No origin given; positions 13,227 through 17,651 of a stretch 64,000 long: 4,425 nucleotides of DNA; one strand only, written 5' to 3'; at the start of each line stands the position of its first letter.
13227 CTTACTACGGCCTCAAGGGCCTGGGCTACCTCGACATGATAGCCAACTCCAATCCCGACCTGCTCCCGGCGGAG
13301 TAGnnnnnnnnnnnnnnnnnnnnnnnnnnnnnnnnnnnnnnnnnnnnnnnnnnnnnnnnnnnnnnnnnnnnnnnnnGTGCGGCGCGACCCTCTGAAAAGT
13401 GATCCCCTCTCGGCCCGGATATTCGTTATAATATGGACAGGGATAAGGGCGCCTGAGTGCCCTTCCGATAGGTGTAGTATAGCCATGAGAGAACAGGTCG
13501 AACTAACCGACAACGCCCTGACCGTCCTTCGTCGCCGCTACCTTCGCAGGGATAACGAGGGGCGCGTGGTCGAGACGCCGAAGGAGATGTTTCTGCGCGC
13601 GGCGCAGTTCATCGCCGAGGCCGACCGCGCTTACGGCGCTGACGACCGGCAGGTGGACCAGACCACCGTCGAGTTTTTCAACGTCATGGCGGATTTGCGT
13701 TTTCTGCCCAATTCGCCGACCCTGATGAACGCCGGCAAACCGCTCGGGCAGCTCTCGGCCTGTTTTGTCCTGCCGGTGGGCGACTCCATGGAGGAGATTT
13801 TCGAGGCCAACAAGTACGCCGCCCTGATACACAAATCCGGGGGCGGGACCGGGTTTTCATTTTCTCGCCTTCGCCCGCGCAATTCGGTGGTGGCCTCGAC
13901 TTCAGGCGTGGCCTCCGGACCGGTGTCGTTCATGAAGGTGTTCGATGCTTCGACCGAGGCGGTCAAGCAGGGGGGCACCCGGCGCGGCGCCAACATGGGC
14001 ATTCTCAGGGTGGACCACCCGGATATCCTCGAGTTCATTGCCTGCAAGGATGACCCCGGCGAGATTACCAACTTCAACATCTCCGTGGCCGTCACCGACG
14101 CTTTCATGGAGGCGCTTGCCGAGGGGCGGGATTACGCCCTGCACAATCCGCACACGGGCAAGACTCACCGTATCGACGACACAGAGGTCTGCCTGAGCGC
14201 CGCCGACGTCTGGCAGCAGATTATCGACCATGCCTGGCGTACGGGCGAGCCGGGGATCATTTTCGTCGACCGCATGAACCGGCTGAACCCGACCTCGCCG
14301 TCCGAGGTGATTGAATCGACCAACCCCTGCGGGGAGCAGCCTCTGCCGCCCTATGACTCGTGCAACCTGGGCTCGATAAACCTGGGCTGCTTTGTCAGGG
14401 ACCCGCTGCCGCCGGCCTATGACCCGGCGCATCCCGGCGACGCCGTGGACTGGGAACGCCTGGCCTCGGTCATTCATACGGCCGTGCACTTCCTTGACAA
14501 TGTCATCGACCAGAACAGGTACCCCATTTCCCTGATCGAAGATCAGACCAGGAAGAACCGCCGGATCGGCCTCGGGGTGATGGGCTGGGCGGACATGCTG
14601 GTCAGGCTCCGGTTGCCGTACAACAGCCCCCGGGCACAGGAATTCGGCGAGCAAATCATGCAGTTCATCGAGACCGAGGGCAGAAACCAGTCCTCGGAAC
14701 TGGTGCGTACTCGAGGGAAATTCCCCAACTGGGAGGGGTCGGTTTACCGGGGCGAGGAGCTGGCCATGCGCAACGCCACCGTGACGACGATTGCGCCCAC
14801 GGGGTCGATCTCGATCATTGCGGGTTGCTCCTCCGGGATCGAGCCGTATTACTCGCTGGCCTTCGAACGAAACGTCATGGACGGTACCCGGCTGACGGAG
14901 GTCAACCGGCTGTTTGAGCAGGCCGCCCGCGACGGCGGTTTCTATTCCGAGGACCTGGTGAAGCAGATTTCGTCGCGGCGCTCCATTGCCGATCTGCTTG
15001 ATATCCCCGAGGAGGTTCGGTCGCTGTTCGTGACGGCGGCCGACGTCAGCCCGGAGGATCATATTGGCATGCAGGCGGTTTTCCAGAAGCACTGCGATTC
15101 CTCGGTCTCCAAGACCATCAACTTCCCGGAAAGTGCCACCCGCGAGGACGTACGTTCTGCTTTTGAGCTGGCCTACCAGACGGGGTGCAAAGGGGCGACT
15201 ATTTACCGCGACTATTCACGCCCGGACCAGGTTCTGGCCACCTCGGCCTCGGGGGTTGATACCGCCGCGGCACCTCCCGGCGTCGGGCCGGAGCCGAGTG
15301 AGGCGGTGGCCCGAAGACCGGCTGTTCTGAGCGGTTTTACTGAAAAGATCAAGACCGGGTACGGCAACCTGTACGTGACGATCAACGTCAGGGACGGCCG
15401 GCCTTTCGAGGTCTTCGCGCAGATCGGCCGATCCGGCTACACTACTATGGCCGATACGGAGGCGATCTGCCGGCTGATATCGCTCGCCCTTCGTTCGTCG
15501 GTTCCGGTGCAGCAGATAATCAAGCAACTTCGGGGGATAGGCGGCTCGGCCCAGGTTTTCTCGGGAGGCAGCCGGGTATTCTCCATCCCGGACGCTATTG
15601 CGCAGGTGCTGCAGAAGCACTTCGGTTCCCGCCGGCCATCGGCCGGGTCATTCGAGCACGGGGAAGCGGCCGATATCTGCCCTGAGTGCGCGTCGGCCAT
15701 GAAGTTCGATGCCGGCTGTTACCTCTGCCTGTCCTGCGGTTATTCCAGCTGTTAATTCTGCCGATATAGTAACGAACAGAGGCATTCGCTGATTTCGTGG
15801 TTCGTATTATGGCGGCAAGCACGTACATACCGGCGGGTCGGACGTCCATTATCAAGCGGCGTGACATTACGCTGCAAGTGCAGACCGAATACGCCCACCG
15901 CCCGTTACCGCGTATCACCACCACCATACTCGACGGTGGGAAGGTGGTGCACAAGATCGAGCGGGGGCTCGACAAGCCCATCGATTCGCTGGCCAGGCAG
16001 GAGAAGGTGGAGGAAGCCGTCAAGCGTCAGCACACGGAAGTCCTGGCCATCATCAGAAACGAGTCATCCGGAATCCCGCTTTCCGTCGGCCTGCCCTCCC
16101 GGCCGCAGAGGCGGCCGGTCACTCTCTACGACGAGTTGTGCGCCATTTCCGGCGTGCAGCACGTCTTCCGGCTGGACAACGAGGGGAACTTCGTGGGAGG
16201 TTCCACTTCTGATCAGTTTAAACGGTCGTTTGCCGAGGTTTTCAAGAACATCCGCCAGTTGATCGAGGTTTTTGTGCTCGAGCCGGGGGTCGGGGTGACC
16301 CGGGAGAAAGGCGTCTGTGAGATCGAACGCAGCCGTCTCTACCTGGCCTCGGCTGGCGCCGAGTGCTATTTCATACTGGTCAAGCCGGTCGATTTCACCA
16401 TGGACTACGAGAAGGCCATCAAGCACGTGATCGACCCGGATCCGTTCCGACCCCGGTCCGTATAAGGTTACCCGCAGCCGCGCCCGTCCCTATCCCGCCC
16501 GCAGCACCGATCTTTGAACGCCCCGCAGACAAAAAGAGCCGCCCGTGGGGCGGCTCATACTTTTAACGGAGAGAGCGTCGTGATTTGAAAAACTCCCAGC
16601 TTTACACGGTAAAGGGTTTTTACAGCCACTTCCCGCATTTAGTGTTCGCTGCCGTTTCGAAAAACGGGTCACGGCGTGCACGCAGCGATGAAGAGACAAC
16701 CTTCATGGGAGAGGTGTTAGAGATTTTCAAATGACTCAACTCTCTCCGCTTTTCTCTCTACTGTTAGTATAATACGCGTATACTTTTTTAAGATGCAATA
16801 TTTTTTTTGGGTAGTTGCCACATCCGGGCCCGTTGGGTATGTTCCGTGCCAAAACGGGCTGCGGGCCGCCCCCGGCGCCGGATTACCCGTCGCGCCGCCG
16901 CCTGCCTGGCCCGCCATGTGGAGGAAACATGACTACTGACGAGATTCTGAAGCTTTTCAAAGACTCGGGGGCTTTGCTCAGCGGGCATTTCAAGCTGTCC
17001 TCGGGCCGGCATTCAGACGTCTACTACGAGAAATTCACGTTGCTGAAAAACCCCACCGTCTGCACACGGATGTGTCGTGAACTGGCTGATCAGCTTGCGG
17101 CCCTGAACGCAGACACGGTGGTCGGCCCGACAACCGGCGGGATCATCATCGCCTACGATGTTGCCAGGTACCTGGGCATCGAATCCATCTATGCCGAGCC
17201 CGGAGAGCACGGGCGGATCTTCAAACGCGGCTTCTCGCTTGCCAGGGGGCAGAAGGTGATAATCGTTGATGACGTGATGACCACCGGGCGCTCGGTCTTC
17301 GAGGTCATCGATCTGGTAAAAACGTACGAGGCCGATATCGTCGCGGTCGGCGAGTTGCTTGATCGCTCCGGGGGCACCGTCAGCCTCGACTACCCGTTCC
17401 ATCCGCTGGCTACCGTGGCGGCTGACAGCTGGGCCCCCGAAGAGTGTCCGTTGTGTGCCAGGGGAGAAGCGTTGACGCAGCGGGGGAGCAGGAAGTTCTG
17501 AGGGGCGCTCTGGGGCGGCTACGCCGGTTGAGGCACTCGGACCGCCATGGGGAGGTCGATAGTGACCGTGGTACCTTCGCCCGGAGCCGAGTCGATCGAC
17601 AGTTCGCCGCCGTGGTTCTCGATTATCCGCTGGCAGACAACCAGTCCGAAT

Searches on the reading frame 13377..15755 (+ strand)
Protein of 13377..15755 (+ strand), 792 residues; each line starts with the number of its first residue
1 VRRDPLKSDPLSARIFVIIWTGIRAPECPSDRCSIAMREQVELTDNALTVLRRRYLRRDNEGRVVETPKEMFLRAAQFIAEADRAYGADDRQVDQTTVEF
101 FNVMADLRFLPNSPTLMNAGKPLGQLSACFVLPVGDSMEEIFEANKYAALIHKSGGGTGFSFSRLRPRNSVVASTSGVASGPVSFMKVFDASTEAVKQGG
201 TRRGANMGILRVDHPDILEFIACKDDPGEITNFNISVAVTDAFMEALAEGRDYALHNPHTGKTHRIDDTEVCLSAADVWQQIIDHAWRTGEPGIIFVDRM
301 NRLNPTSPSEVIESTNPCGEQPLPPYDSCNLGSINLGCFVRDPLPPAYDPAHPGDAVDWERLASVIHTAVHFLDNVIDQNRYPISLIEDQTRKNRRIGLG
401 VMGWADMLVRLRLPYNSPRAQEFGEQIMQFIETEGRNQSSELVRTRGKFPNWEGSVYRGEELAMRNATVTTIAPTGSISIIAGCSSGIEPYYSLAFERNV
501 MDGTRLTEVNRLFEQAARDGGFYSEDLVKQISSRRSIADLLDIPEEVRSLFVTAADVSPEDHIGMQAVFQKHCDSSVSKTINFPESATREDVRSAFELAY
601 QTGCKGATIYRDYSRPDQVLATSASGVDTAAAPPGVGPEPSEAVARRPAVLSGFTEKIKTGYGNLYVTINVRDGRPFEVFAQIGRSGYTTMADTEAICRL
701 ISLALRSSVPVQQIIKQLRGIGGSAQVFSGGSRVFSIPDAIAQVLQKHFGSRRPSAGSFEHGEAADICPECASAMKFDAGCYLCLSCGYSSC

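Call 9: search_protein_families(library=pfam, proteins=[window:13377-15755:+], max_evalue=0.001)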
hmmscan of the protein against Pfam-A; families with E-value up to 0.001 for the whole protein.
window:13377-15755:+ (792 aa): 3 families
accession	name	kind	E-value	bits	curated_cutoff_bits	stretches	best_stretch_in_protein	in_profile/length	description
PF02867.20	Ribonuc_red_lgC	-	1.8e-135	453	23.9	2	127-459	1-346/523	Ribonucleotide reductase, barrel domain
PF00317.26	Ribonuc_red_lgN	-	5.3e-23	81.3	28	1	42-124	2-77/77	Ribonucleotide reductase, all-alpha domain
PF12637.14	TSCPD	-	2.1e-22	79.7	22.8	1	656-748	5-87/88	TSCPD domain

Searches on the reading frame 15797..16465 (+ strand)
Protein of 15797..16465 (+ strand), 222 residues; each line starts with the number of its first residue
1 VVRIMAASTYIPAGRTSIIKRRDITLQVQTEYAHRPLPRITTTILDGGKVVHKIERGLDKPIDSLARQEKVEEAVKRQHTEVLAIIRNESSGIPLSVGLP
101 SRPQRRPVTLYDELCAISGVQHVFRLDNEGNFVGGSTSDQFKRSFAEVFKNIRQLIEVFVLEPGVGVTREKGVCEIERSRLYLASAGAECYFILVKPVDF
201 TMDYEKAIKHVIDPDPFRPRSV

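Call 9: search_protein_families(library=pfam, proteins=[window:15797-16465:+], max_evalue=0.001)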
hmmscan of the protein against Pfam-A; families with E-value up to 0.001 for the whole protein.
window:15797-16465:+ (222 aa): 0 families

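Call 57: search_protein_families(library=pfam, proteins=[window:15797-16465:+], max_evalue=1)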
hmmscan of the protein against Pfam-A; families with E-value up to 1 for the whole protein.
window:15797-16465:+ (222 aa): 1 family
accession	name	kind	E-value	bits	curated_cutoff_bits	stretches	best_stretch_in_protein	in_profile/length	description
PF05936.17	T6SS_VasE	-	0.14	11.3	23.4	1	79-166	218-306/429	Bacterial Type VI secretion, VC_A0110, EvfL, ImpJ, VasE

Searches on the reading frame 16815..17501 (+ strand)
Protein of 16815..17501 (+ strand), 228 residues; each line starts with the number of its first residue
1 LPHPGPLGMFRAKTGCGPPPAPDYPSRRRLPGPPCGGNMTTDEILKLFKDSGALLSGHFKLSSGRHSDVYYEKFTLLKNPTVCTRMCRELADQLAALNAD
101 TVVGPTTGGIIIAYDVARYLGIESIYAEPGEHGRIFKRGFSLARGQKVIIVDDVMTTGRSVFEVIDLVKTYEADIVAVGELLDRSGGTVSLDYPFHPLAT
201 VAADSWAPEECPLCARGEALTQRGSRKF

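Call 10: search_protein_families(library=pfam, proteins=[window:16815-17501:+], max_evalue=0.001)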
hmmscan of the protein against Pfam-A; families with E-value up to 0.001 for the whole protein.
window:16815-17501:+ (228 aa): 1 family
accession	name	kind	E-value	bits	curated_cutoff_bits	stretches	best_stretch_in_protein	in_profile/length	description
PF00156.33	Pribosyltran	-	1.7e-15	57.2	26.3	1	82-194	14-136/158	Phosphoribosyl transferase domain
